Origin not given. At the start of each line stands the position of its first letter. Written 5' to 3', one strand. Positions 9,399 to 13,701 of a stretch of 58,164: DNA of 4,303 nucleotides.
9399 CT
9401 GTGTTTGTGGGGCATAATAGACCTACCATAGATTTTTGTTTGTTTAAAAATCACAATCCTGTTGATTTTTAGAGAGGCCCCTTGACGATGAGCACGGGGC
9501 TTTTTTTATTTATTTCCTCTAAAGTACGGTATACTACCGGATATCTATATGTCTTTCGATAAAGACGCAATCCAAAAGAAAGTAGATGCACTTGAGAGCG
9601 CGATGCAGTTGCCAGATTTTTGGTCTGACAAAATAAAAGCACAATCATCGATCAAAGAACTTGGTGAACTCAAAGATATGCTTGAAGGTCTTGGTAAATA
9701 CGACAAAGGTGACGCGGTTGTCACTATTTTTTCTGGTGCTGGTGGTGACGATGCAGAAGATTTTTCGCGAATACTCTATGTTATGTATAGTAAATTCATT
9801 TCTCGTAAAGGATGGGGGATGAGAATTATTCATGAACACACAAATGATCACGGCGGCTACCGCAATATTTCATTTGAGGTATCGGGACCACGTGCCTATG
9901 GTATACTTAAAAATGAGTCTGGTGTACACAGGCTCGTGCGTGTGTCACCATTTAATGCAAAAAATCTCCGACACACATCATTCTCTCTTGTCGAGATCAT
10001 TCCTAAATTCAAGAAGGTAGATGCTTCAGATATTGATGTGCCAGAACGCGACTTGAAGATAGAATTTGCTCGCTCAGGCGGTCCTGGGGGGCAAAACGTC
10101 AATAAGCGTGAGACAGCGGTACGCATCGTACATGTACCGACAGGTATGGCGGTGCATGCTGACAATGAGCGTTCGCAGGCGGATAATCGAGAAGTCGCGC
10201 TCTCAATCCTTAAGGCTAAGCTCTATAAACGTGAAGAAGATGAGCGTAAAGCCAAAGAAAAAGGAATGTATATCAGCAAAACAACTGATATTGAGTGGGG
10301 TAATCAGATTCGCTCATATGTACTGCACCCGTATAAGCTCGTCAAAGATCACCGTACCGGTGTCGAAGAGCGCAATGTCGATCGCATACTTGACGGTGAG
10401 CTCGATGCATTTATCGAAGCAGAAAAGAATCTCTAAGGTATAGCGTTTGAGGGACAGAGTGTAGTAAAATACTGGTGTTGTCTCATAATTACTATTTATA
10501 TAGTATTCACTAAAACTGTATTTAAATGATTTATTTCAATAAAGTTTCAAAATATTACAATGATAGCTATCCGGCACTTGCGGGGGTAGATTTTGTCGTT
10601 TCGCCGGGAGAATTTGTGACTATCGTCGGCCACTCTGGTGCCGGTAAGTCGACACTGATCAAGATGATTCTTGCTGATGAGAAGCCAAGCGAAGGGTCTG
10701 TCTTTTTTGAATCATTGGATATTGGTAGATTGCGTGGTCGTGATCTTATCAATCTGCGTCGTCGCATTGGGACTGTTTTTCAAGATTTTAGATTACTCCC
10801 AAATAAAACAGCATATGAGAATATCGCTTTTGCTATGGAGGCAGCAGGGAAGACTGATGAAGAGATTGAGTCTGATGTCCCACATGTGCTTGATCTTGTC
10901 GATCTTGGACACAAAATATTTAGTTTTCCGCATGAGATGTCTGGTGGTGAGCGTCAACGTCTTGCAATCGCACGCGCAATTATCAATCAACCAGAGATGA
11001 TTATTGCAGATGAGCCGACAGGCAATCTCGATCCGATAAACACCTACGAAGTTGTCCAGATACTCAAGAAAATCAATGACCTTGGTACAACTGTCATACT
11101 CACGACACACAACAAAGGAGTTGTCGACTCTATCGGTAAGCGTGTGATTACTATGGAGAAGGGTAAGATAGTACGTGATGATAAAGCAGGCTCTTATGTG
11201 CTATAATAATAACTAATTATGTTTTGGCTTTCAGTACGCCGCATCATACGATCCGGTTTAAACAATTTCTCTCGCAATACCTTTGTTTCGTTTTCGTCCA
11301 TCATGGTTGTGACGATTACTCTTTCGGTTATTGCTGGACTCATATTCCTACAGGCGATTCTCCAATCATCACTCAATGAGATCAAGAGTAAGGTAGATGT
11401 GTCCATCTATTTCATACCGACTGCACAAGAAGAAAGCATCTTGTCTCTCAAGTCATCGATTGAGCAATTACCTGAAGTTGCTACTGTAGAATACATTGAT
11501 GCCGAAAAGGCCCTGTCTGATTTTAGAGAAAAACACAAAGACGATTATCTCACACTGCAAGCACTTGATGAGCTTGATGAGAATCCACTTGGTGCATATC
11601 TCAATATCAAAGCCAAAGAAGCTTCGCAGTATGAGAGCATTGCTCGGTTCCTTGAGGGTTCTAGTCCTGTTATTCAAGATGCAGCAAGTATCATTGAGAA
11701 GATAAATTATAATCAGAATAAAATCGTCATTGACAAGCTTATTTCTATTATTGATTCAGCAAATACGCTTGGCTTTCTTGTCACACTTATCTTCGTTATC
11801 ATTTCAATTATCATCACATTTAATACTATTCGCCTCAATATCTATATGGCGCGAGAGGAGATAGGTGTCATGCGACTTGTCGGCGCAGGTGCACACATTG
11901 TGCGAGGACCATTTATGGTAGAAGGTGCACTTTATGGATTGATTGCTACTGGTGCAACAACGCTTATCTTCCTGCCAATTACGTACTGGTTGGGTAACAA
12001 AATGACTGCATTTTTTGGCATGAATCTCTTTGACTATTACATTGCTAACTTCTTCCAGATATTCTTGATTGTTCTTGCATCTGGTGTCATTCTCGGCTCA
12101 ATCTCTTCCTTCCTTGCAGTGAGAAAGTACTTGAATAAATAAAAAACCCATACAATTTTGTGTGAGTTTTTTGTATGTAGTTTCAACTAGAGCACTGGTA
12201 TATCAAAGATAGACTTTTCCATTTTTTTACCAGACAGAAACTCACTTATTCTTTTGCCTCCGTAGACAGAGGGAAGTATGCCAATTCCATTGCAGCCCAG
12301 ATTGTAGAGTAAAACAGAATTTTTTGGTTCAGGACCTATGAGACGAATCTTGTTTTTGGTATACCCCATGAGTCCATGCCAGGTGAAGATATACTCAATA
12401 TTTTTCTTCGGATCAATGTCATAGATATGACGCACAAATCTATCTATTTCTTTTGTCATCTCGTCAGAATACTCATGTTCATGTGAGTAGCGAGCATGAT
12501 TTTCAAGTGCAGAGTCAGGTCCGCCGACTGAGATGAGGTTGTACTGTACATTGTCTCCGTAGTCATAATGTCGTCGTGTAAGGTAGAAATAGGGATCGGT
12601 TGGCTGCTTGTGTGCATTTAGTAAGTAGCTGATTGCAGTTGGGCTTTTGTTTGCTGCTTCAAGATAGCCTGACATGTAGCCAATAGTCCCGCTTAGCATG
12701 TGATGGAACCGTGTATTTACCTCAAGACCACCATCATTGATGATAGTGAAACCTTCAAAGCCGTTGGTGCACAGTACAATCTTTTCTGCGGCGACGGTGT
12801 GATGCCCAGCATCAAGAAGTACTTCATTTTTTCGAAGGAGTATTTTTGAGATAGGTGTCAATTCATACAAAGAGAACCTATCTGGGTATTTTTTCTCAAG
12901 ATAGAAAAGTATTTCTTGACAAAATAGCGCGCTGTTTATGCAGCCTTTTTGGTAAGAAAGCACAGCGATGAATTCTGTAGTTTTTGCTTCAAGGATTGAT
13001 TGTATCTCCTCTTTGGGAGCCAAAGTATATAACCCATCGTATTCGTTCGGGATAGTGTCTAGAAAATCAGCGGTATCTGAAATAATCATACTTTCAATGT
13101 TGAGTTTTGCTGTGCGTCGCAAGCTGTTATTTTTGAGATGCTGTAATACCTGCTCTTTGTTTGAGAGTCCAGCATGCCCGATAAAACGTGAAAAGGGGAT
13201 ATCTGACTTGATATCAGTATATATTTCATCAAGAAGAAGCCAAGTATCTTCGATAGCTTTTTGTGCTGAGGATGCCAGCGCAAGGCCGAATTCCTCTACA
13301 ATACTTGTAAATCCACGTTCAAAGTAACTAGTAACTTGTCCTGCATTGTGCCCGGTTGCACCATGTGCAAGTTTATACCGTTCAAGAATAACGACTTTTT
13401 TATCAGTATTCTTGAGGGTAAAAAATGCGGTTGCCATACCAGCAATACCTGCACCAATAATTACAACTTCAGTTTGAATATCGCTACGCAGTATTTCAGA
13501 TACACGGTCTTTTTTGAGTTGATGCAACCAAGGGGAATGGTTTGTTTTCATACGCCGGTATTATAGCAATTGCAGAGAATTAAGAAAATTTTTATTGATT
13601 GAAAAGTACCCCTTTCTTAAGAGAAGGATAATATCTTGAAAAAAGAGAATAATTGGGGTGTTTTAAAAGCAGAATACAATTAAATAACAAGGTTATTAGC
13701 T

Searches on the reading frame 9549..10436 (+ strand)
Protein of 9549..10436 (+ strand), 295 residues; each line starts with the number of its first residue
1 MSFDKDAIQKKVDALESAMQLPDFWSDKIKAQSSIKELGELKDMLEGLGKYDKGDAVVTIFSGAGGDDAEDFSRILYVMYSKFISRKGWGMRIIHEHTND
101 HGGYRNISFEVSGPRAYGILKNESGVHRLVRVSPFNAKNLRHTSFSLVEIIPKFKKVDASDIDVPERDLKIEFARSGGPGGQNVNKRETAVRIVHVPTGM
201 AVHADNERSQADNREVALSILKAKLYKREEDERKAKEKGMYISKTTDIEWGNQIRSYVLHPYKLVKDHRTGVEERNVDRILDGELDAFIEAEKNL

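Call 60: search_protein_families(library=pfam, proteins=[window:9549-10436:+], max_evalue=0.001)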
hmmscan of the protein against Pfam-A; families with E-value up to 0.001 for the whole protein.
window:9549-10436:+ (295 aa): 2 families
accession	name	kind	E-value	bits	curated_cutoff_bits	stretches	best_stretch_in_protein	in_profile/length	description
PF03462.23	PCRF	-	7.8e-38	130.7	24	1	33-148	78-194/194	PCRF domain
PF00472.26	RF-1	-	5.6e-37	126.7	35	1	160-269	3-116/116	RF-1 domain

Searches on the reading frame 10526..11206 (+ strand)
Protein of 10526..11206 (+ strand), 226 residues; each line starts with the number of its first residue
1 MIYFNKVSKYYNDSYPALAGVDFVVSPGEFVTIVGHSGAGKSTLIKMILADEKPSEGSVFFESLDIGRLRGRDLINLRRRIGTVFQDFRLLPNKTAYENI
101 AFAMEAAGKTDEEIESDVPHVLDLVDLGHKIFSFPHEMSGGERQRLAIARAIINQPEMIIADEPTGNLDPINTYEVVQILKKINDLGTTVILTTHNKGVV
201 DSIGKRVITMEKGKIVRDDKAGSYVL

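Call 60: search_protein_families(library=pfam, proteins=[window:10526-11206:+], max_evalue=0.001)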
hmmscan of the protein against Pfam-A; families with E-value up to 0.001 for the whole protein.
window:10526-11206:+ (226 aa): 5 families
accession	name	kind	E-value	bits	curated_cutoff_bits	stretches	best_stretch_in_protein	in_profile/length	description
PF00005.33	ABC_tran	-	6.1e-35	121.2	25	1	19-165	2-136/137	ABC transporter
PF13304.12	AAA_21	-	2.3e-08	34.9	27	1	113-201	185-304/304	AAA domain, putative AbiEii toxin, Type IV TA system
PF02463.25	SMC_N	-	8.6e-06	25.8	40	0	104-208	103-209/220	RecF/RecN/SMC N terminal domain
PF00931.28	NB-ARC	-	0.00013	21.8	23.5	0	28-53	19-43/248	NB-ARC domain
PF03193.22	RsgA_GTPase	-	0.00028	21.2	30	1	29-55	107-133/174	RsgA GTPase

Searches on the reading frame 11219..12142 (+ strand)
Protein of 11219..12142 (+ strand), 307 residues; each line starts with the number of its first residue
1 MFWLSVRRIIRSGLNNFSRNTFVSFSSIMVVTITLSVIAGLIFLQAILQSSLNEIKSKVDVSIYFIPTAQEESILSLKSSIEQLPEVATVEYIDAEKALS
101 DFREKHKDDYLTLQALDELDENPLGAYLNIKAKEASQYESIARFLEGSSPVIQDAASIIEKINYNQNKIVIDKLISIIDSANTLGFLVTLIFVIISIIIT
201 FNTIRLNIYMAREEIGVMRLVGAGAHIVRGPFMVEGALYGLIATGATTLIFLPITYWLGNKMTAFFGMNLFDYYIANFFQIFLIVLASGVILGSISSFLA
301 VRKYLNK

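Call 60: search_protein_families(library=pfam, proteins=[window:11219-12142:+], max_evalue=0.001)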
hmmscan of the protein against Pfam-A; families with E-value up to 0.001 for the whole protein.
window:11219-12142:+ (307 aa): 2 families
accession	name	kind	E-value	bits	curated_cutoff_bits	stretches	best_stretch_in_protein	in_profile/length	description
PF18075.7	FtsX_ECD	-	5.1e-15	56.3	23.5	1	59-148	1-90/96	FtsX extracellular domain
PF02687.27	FtsX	-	2.8e-12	47.2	25.5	1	187-306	2-117/120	FtsX-like permease C-terminal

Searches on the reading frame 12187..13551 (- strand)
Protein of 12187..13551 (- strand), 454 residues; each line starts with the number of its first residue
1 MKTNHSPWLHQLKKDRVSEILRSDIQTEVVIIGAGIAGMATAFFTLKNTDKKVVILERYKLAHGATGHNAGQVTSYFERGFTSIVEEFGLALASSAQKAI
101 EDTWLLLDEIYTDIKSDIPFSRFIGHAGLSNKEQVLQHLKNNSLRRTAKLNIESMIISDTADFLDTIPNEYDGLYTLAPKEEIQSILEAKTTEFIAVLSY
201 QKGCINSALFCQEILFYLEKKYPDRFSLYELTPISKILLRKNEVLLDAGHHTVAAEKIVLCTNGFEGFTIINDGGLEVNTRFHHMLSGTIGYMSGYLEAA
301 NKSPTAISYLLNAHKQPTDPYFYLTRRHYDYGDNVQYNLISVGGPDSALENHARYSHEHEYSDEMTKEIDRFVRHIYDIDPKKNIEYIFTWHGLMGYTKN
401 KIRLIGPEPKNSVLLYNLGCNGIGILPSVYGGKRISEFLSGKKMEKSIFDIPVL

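Call 60: search_protein_families(library=pfam, proteins=[window:12187-13551:-], max_evalue=0.001)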
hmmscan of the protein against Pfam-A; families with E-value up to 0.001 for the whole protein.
window:12187-13551:- (454 aa): 6 families
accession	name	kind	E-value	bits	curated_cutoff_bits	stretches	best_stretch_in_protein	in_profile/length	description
PF01266.30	DAO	-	1.4e-21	77.9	27.9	1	29-437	2-352/353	FAD dependent oxidoreductase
PF01946.23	Thi4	-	1.8e-05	24.6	26.2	1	21-92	12-84/235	Thi4 family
PF13450.12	NAD_binding_8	-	0.00036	21.2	21.9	0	31-58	1-27/68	NAD(P)-binding Rossmann-like domain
PF06100.17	MCRA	-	0.00052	19.4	23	1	27-88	2-66/495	MCRA family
PF07992.20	Pyr_redox_2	-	0.0008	19.4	26.1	0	28-66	2-34/291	Pyridine nucleotide-disulphide oxidoreductase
PF00890.30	FAD_binding_2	-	0.00097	18.9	20.4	0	29-66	2-38/414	FAD binding domain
